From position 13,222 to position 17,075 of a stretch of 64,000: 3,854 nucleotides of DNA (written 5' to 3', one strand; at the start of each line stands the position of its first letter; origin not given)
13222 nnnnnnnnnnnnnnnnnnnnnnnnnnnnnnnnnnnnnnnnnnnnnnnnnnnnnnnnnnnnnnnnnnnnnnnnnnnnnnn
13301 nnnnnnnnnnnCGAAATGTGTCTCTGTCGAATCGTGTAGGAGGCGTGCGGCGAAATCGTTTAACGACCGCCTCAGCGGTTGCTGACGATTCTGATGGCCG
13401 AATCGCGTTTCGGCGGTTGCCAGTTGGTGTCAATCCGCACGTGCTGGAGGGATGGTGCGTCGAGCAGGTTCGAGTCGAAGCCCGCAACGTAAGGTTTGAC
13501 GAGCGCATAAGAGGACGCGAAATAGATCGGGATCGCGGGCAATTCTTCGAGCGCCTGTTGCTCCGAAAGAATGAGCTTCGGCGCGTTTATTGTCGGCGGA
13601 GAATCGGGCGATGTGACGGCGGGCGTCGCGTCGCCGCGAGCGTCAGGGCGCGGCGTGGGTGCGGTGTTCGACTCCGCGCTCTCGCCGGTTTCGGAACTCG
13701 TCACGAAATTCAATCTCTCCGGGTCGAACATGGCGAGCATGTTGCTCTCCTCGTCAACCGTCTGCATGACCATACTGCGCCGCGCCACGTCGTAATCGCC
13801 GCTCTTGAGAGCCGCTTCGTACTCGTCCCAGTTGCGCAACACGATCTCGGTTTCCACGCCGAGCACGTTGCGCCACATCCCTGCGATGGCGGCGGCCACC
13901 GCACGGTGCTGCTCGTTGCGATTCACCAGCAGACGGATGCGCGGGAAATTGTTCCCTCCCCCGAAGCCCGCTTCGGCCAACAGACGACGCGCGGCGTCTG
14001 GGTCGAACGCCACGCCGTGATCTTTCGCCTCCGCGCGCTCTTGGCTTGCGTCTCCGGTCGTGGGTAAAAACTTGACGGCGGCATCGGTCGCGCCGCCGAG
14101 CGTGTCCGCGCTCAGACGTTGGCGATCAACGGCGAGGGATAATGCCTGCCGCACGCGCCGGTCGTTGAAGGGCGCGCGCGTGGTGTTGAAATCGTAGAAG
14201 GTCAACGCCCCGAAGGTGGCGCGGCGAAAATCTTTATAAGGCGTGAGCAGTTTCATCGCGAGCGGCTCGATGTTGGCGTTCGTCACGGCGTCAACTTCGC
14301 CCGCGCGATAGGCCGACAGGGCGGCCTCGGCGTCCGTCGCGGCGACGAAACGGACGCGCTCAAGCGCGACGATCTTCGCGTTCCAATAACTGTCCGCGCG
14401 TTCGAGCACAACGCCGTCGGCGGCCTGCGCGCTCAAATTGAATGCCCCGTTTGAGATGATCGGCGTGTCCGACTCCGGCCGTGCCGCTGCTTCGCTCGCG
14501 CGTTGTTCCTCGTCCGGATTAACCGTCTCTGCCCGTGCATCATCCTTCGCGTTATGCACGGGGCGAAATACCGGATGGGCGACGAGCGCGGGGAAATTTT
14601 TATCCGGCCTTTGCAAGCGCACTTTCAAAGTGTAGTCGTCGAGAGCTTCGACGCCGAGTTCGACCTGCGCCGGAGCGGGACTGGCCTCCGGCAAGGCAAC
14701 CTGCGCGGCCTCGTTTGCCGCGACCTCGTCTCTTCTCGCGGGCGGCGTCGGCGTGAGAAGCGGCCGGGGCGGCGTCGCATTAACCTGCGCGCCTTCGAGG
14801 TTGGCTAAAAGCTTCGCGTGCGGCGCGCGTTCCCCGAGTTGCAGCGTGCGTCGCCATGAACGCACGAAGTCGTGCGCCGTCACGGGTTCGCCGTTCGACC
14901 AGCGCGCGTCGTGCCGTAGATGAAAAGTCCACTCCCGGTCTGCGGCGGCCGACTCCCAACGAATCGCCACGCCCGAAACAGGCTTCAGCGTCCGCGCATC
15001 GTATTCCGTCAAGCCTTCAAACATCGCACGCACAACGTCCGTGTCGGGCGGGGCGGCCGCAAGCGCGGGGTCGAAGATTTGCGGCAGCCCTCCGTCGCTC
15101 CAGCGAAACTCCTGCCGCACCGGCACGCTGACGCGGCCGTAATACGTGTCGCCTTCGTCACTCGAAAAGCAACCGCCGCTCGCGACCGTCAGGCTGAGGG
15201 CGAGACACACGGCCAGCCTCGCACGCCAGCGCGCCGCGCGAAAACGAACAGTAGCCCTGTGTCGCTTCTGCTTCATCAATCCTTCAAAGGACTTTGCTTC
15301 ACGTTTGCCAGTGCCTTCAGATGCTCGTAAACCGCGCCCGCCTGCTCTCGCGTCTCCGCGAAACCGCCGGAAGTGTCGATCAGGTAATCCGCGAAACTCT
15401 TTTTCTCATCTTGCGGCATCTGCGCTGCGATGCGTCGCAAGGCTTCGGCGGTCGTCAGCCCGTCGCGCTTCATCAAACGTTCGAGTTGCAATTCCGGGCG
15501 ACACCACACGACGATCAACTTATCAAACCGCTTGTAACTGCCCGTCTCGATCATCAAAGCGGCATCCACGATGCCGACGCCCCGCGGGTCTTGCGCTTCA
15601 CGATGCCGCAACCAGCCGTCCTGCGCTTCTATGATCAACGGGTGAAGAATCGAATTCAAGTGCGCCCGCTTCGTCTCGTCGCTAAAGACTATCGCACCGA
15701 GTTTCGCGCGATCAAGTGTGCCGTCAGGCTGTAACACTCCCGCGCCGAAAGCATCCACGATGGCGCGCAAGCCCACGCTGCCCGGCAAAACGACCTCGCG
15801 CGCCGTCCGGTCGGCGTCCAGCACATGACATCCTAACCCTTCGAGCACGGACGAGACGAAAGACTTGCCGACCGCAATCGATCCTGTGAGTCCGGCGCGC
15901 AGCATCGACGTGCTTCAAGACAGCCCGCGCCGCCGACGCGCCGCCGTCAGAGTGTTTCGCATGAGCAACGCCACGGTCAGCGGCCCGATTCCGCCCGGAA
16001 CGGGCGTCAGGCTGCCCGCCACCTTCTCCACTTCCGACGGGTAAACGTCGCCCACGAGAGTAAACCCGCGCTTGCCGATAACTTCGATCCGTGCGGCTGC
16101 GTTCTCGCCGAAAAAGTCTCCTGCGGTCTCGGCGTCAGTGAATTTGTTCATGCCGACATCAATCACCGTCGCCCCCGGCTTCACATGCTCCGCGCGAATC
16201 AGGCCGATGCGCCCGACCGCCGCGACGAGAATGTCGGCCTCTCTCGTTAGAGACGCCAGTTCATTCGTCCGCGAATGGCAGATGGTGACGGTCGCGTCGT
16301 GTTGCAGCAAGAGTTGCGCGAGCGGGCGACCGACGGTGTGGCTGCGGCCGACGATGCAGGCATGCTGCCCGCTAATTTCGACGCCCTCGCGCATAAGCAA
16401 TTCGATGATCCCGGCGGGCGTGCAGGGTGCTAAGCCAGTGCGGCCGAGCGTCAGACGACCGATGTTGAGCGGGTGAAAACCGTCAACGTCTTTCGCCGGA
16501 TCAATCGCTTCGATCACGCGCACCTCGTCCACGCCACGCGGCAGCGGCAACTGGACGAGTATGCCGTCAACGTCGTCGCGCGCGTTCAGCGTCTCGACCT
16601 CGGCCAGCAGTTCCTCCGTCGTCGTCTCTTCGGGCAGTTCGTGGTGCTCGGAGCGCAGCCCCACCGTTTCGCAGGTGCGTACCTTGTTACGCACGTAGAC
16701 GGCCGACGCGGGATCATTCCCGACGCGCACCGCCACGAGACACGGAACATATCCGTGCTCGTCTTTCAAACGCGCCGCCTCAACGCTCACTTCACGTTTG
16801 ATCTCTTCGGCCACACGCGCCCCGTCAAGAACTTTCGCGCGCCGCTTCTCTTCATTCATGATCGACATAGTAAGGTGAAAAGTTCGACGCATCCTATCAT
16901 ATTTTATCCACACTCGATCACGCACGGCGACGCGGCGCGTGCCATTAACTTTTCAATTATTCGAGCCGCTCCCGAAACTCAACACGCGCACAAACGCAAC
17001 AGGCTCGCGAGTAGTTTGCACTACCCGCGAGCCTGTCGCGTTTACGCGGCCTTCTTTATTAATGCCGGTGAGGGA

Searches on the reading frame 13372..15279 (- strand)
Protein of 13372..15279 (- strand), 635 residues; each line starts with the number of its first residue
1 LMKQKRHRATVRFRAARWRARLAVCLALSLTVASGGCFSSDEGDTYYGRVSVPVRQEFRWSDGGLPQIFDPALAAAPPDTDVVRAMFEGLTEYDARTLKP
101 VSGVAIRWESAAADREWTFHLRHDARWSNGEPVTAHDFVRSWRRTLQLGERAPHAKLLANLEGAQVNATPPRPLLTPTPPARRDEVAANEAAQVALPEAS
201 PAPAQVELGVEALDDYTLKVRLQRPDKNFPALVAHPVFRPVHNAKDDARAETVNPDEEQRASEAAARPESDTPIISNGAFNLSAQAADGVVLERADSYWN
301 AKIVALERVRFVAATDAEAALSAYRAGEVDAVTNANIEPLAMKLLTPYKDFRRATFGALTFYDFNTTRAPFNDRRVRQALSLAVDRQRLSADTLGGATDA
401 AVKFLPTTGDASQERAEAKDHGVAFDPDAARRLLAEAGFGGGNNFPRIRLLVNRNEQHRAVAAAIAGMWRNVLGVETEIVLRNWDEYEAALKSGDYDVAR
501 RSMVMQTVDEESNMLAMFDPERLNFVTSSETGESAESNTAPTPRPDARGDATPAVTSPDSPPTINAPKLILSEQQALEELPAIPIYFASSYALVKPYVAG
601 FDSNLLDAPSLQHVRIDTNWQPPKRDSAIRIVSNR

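Call 6: search_protein_families(library=pfam, proteins=[window:13372-15279:-], max_evalue=0.01)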
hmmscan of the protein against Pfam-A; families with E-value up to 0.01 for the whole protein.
window:13372-15279:- (635 aa): 2 families
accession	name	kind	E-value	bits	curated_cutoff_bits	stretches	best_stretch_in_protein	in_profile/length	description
PF00496.27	SBP_bac_5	-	2.2e-73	248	32.4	1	99-520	1-363/368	Bacterial extracellular solute-binding proteins, family 5 Middle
PF00497.25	SBP_bac_3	-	0.002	18.4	26.4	0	461-505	24-68/132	Bacterial extracellular solute-binding proteins, family 3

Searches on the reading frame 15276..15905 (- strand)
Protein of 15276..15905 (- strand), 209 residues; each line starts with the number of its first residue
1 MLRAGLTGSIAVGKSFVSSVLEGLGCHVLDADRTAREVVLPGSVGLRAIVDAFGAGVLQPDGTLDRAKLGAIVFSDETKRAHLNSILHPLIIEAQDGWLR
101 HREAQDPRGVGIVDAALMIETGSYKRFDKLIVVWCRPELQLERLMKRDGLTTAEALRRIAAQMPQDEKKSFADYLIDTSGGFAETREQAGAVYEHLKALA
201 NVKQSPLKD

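Call 6: search_protein_families(library=pfam, proteins=[window:15276-15905:-], max_evalue=0.01)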
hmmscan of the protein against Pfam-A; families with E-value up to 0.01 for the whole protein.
window:15276-15905:- (209 aa): 1 family
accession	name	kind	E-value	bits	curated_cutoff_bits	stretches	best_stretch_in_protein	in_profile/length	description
PF01121.26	CoaE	-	1.1e-51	175.5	27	1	5-183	4-179/180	Dephospho-CoA kinase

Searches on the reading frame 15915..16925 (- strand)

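Call 6: search_protein_families(library=pfam, proteins=[window:15915-16925:-], max_evalue=0.01)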
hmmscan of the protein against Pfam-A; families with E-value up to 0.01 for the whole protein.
window:15915-16925:- (336 aa): 2 families
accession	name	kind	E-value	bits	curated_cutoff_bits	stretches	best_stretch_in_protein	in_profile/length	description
PF02882.25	THF_DHG_CYH_C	-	1.8e-62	209.8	27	1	151-332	1-159/160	Tetrahydrofolate dehydrogenase/cyclohydrolase, NAD(P)-binding domain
PF00763.28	THF_DHG_CYH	-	5.9e-41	139.8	32.8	1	33-148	1-115/115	Tetrahydrofolate dehydrogenase/cyclohydrolase, catalytic domain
